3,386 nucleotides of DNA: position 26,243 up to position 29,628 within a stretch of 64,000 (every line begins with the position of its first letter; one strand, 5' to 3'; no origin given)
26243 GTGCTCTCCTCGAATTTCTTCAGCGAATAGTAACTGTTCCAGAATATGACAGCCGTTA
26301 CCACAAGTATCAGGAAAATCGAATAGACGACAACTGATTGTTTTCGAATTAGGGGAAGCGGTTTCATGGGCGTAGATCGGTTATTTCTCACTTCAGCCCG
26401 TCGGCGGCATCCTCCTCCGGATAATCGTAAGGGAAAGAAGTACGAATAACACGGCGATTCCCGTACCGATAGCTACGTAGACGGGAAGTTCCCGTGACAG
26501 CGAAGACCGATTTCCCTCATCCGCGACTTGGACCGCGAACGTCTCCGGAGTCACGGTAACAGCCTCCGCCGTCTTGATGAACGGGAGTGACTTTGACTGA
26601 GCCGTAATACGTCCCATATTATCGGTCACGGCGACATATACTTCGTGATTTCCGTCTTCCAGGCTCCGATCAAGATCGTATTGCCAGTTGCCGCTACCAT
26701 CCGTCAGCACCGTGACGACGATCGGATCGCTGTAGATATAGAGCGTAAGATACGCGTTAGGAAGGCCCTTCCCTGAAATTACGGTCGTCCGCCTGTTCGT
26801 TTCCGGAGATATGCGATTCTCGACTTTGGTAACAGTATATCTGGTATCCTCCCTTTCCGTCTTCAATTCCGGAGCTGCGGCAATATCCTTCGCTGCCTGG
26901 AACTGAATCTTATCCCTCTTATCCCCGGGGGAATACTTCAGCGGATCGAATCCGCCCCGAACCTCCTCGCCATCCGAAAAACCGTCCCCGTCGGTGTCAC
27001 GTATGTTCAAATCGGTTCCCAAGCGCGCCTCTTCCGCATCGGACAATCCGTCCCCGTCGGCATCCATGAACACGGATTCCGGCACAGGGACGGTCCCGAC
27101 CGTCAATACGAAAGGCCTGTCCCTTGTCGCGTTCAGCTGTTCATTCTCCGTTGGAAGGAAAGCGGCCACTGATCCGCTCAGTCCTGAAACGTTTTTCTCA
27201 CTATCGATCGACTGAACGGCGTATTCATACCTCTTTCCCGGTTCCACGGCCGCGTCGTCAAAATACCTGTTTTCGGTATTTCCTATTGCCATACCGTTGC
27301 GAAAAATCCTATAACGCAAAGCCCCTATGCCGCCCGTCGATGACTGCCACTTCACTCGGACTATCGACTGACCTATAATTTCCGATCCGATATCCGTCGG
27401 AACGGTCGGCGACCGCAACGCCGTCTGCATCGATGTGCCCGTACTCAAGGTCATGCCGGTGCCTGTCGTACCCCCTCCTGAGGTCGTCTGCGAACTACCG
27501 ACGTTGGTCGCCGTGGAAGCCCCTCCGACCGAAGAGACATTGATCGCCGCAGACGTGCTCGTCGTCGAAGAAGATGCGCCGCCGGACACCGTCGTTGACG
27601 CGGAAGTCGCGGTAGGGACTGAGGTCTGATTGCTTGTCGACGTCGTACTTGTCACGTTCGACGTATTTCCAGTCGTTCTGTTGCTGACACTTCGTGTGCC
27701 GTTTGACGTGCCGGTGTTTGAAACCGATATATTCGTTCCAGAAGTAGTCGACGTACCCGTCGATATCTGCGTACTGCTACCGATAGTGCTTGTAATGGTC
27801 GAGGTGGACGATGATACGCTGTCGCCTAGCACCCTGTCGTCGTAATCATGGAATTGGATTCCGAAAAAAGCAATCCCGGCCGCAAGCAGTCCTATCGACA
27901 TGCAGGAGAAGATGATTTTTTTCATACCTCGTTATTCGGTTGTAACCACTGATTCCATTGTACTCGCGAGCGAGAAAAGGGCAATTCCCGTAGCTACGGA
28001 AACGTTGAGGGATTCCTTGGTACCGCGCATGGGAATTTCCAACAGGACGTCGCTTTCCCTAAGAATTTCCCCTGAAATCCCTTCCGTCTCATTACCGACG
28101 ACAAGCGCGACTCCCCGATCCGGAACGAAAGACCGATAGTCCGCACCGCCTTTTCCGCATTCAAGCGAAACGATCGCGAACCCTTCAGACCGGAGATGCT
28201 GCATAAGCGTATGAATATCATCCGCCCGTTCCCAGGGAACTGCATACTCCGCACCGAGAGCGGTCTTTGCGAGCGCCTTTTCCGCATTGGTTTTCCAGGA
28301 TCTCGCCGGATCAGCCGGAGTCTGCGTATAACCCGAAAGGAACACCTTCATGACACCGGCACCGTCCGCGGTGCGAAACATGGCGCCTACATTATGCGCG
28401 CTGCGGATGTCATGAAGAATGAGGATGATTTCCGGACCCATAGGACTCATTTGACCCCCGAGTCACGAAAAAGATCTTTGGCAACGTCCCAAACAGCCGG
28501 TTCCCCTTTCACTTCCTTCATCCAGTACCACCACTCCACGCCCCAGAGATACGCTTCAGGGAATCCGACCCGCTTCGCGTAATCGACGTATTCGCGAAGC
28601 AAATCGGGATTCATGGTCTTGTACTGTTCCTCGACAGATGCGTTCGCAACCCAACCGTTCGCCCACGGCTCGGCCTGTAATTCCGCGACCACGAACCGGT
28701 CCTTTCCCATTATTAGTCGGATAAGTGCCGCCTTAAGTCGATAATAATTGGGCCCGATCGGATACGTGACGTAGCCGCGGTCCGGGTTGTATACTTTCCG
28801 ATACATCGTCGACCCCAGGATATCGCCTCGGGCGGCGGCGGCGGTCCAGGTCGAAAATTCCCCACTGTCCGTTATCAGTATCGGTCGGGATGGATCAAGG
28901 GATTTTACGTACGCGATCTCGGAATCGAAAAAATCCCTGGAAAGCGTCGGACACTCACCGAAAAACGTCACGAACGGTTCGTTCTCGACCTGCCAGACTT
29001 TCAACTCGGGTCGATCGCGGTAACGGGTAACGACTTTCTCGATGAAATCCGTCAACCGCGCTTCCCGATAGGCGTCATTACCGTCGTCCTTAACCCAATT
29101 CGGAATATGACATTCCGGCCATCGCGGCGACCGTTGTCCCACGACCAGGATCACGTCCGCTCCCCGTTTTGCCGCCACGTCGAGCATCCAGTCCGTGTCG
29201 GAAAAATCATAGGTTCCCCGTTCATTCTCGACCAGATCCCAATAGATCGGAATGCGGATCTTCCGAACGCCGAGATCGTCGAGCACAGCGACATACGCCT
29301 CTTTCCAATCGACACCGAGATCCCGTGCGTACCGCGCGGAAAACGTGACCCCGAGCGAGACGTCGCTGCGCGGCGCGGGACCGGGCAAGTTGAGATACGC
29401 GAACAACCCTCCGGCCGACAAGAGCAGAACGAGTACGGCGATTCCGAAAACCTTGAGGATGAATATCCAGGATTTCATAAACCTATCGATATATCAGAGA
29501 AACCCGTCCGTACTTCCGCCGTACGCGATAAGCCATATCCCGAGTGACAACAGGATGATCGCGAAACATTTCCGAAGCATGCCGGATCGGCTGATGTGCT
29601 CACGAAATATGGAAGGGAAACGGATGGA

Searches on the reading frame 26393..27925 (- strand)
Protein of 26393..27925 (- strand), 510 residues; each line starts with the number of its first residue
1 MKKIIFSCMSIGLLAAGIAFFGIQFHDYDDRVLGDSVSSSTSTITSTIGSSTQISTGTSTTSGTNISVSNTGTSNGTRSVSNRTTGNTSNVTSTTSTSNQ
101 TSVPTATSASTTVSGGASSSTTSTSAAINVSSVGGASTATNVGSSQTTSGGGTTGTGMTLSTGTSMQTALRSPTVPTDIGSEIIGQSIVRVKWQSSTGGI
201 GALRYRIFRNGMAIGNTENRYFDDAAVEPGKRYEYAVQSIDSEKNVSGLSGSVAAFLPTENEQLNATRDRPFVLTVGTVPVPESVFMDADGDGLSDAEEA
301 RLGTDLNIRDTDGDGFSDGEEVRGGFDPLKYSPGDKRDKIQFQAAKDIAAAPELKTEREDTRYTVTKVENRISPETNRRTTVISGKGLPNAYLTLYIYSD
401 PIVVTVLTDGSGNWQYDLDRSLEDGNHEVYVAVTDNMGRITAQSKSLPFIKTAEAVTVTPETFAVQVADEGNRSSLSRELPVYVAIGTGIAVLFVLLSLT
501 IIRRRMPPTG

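Call 3: search_protein_families(library=pfam, proteins=[window:26393-27925:-], max_evalue=0.1)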
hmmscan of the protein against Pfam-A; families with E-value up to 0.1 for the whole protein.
window:26393-27925:- (510 aa): 2 families
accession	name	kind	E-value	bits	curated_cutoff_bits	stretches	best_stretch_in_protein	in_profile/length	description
PF18884.5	TSP3_bac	-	8.1e-13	48.4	25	2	310-330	1-21/22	Bacterial TSP3 repeat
PF19077.6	Big_13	-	2.4e-08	34.8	27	1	376-445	24-95/102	Bacterial Ig-like domain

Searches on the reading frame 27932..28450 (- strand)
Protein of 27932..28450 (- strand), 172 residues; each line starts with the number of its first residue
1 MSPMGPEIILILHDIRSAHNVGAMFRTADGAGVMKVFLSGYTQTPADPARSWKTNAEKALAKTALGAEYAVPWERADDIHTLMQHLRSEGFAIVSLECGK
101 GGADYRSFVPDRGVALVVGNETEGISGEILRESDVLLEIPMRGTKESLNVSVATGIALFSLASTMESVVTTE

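Call 3: search_protein_families(library=pfam, proteins=[window:27932-28450:-], max_evalue=0.1)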
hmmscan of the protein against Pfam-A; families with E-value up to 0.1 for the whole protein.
window:27932-28450:- (172 aa): 1 family
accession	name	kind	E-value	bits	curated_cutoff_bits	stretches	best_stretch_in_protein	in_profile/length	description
PF00588.24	SpoU_methylase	-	4e-32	111.7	29.7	1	8-159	2-142/142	SpoU rRNA Methylase family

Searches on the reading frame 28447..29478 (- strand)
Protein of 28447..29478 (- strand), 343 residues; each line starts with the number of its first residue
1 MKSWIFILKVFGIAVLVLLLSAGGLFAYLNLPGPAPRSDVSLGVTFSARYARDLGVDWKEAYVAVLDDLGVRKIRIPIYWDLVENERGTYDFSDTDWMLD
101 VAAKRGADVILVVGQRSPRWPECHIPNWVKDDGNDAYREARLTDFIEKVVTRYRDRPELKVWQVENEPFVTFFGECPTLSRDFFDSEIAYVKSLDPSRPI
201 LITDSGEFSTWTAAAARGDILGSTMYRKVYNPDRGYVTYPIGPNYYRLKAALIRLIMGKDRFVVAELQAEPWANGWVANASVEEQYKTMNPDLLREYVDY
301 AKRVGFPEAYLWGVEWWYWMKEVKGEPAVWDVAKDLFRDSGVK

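Call 3: search_protein_families(library=pfam, proteins=[window:28447-29478:-], max_evalue=0.1)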
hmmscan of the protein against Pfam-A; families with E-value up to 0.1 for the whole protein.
window:28447-29478:- (343 aa): 5 families
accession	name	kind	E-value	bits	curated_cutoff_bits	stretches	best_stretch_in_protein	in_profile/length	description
PF02449.21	Glyco_hydro_42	-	1.5e-08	34.8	21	1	64-170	17-140/376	Beta-galactosidase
PF00331.26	Glyco_hydro_10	-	1e-07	31.9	22.1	1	80-169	47-130/311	Glycosyl hydrolase family 10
PF00150.24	Cellulase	-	9.6e-07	29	23.5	1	60-204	24-167/272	Cellulase (glycosyl hydrolase family 5)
PF02836.23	Glyco_hydro_2_C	-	0.00017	21.3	21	1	132-229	100-184/302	Glycosyl hydrolases family 2, TIM barrel domain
PF01301.25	Glyco_hydro_35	-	0.011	15.8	27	1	50-115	18-85/319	Glycosyl hydrolases family 35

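Call 4: search_protein_families(library=ncbifam, proteins=[window:28447-29478:-], max_evalue=0.1)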
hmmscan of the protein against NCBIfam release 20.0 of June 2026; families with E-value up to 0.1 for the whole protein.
window:28447-29478:- (343 aa): 3 families
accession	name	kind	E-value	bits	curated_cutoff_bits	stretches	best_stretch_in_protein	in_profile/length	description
NF051902.1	GH35_fam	subfamily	6.3e-08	31.7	500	1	63-134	41-112/510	GH35 family beta-galactosidase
NF007538.0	PRK10150.1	equivalog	0.00097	17.5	544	1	134-203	388-451/607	beta-glucuronidase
NF041462.1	GalA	equivalog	0.013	13.7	900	1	145-224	382-455/763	beta-galactosidase GalA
